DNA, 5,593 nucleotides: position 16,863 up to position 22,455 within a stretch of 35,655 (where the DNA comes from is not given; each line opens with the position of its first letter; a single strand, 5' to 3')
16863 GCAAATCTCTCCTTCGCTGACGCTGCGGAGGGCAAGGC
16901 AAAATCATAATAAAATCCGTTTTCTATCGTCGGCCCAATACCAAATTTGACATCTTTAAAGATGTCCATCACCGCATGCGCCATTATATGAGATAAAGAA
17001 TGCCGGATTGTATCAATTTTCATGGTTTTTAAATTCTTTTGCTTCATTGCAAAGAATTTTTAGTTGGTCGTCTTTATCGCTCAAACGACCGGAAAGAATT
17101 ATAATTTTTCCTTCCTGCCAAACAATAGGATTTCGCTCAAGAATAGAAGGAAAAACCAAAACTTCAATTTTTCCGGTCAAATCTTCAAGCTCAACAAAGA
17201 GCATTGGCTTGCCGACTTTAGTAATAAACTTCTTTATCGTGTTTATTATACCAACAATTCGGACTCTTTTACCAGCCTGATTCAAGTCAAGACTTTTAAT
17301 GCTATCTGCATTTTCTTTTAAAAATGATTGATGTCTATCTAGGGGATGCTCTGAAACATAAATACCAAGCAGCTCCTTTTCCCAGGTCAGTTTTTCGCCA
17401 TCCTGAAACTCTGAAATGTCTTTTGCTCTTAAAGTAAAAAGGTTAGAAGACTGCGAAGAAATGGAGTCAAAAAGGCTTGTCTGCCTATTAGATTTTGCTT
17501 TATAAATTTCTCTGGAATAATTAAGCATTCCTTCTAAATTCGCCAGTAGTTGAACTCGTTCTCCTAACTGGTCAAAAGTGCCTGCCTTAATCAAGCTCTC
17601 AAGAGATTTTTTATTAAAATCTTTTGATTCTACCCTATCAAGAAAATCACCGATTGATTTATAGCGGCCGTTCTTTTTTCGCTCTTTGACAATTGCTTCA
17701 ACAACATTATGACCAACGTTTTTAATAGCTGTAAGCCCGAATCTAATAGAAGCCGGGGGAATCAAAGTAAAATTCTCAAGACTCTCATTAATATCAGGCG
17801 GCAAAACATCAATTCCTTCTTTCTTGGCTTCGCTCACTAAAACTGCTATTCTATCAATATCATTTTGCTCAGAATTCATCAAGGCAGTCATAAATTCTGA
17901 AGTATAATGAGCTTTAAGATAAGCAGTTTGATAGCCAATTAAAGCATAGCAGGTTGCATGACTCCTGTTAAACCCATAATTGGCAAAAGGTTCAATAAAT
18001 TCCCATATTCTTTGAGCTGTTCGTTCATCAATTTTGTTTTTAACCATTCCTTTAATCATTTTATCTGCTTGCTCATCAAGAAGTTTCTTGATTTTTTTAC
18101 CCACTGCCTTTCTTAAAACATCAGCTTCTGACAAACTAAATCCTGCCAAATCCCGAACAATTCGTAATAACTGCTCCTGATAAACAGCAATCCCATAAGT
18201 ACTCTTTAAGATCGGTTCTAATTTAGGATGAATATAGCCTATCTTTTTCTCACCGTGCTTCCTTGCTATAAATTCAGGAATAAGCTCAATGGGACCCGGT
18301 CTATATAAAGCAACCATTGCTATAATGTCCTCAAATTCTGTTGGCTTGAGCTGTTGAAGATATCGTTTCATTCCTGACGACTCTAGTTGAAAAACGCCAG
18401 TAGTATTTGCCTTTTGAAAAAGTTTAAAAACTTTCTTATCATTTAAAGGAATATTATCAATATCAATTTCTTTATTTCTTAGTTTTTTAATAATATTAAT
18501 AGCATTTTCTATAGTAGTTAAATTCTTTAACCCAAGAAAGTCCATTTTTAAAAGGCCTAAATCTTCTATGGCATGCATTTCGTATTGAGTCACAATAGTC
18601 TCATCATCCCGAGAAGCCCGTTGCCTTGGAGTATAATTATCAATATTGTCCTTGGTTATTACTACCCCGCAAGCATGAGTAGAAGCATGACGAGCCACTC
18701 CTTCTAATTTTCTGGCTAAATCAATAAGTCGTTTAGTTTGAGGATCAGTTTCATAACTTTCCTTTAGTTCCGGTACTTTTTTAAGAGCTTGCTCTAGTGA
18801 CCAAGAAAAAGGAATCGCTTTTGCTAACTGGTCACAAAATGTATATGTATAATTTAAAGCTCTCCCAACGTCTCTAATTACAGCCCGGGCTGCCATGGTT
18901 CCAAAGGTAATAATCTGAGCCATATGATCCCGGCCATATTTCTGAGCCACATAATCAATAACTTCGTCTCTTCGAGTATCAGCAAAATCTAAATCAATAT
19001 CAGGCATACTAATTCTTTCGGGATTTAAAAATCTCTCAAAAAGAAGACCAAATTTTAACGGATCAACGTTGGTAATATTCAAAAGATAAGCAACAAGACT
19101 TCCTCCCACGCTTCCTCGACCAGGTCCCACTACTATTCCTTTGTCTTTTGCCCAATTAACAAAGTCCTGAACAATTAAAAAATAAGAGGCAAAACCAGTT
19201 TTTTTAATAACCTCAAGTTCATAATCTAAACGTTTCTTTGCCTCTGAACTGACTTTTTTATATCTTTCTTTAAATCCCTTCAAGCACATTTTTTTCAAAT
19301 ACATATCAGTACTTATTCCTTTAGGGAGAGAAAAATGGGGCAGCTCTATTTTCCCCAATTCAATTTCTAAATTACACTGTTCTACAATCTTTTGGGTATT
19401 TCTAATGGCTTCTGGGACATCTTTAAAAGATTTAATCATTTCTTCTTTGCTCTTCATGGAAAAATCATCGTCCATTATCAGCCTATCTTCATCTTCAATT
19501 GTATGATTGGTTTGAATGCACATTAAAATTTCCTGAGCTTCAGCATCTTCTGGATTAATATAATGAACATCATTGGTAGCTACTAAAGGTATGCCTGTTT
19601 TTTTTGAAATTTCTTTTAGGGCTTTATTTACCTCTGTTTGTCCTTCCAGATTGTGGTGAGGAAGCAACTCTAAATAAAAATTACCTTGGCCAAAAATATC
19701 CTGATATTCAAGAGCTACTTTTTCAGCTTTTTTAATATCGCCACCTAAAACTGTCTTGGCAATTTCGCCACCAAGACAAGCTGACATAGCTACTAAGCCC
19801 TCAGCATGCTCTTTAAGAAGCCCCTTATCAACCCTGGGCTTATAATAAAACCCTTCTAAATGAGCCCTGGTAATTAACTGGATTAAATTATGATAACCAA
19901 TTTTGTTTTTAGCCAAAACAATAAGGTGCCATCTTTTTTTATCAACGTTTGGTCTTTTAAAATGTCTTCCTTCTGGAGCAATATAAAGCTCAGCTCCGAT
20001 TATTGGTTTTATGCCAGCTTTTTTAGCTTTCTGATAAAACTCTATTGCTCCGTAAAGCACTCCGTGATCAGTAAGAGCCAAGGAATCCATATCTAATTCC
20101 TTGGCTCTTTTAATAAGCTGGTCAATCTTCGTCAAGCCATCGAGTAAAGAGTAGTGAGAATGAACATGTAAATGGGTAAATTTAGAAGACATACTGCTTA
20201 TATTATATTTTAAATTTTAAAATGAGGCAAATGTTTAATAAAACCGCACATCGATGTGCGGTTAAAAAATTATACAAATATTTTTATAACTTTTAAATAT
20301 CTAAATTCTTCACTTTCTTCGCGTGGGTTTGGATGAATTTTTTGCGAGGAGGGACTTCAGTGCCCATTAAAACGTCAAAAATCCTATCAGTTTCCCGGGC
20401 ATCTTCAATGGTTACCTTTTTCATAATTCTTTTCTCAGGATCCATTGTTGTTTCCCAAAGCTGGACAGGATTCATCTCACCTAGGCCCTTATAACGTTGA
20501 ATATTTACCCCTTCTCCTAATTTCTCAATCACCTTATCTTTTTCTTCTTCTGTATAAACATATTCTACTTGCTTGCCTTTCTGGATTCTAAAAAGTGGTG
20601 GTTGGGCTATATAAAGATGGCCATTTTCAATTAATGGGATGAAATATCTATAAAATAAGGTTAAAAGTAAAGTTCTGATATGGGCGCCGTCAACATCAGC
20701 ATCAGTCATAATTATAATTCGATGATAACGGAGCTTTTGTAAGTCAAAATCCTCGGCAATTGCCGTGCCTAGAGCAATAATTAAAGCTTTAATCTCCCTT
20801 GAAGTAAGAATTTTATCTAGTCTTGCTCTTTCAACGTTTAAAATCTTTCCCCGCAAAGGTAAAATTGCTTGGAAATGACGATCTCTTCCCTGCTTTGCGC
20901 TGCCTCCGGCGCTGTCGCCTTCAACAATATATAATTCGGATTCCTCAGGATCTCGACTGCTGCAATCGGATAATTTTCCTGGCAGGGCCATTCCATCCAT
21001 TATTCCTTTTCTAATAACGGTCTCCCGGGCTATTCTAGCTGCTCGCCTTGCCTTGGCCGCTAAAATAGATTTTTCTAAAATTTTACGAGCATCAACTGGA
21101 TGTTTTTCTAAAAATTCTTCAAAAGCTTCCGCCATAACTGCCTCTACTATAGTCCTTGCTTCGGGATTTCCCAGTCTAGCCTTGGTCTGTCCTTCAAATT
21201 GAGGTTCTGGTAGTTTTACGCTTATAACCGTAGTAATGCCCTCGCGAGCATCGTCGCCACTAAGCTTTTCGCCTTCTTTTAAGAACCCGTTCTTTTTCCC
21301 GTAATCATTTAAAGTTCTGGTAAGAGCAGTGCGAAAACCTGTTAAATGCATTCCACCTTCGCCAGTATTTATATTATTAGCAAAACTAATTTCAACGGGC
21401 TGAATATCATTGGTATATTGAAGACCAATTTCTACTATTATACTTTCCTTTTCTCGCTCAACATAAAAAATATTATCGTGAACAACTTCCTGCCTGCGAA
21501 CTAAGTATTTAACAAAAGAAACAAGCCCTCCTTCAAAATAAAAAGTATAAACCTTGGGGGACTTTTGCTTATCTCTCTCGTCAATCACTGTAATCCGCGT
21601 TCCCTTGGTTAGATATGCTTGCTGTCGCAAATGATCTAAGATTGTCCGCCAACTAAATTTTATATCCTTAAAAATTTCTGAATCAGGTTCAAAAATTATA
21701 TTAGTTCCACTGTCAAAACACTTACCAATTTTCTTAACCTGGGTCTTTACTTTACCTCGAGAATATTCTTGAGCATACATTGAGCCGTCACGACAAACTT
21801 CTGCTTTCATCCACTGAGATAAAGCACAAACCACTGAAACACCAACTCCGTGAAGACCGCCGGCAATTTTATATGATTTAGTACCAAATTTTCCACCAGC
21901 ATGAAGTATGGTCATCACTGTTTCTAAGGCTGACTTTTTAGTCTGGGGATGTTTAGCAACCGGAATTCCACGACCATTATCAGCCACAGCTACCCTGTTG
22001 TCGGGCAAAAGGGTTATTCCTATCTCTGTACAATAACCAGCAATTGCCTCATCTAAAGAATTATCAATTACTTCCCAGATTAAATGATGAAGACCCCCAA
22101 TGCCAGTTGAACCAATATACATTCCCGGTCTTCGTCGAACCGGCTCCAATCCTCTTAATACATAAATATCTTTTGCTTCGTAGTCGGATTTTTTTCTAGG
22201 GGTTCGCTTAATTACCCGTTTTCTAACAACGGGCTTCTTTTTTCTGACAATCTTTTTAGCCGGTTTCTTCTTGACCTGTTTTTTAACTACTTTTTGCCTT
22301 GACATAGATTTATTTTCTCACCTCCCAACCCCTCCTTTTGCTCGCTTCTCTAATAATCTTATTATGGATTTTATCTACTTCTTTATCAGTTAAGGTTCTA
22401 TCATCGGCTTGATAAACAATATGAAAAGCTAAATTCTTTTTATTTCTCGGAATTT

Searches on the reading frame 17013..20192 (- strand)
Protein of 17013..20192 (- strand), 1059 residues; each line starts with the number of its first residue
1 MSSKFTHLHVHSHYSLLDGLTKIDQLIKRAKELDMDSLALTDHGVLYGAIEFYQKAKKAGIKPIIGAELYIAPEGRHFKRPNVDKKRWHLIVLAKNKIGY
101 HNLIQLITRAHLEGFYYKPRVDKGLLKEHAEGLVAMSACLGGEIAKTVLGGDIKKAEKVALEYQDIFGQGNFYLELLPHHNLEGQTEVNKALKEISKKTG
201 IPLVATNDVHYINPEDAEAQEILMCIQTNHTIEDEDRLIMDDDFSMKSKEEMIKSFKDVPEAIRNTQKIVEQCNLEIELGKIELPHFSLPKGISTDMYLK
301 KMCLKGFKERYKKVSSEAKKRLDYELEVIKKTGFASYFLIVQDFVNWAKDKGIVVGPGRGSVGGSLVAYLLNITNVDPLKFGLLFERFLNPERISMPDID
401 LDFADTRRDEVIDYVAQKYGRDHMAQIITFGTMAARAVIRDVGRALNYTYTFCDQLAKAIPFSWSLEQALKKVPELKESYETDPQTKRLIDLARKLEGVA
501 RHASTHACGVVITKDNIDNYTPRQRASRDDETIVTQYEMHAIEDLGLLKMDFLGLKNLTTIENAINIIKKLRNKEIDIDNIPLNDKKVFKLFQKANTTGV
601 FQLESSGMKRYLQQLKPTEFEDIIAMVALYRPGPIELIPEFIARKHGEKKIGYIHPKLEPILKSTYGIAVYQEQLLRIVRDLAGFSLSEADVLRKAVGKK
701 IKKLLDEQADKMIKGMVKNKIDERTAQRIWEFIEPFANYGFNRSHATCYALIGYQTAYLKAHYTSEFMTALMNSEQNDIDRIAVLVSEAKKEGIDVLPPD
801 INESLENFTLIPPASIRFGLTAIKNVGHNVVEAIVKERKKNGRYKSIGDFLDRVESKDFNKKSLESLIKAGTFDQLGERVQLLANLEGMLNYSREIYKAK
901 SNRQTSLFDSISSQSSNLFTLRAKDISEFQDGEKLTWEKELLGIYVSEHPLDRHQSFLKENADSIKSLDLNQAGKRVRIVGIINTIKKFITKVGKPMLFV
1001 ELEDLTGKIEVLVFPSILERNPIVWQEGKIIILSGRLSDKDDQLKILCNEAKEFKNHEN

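Call 12: search_protein_families(library=pfam, proteins=[window:17013-20192:-])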
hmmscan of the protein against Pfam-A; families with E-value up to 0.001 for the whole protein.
window:17013-20192:- (1059 aa): 5 families
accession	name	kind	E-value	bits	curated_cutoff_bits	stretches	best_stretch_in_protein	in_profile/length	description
PF07733.18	DNA_pol3_alpha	-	2.2e-108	362.2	23.9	1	298-554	2-260/260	Bacterial DNA polymerase III alpha NTPase domain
PF17657.6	DNA_pol3_finger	-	1.8e-65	219.8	22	1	557-719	1-165/166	Bacterial DNA polymerase III alpha subunit finger domain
PF02811.25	PHP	-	9.7e-58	195.6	26.4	1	7-176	1-161/164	PHP domain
PF14579.12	HHH_6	-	5e-30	104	25.6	1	793-879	1-87/90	Helix-hairpin-helix motif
PF01336.31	tRNA_anti-codon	-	1.9e-10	40.9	27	1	977-1052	1-73/75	OB-fold nucleic acid binding domain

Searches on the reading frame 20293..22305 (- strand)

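Call 12: search_protein_families(library=pfam, proteins=[window:20293-22305:-])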
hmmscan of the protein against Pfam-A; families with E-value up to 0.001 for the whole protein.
window:20293-22305:- (670 aa): 4 families
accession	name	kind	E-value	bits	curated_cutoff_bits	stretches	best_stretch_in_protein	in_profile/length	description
PF00204.31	DNA_gyraseB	-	2.7e-57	193.4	27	1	260-428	1-172/173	DNA gyrase B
PF00986.26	DNA_gyraseB_C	-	1.9e-30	105.2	29.8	1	598-659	2-63/63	DNA gyrase B subunit, carboxyl terminus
PF01751.28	Toprim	-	8.7e-21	74.4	23.1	1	457-568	1-95/96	Toprim domain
PF02518.31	HATPase_c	-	6.1e-14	52.8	26.4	1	71-172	5-93/111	Histidine kinase-, DNA gyrase B-, and HSP90-like ATPase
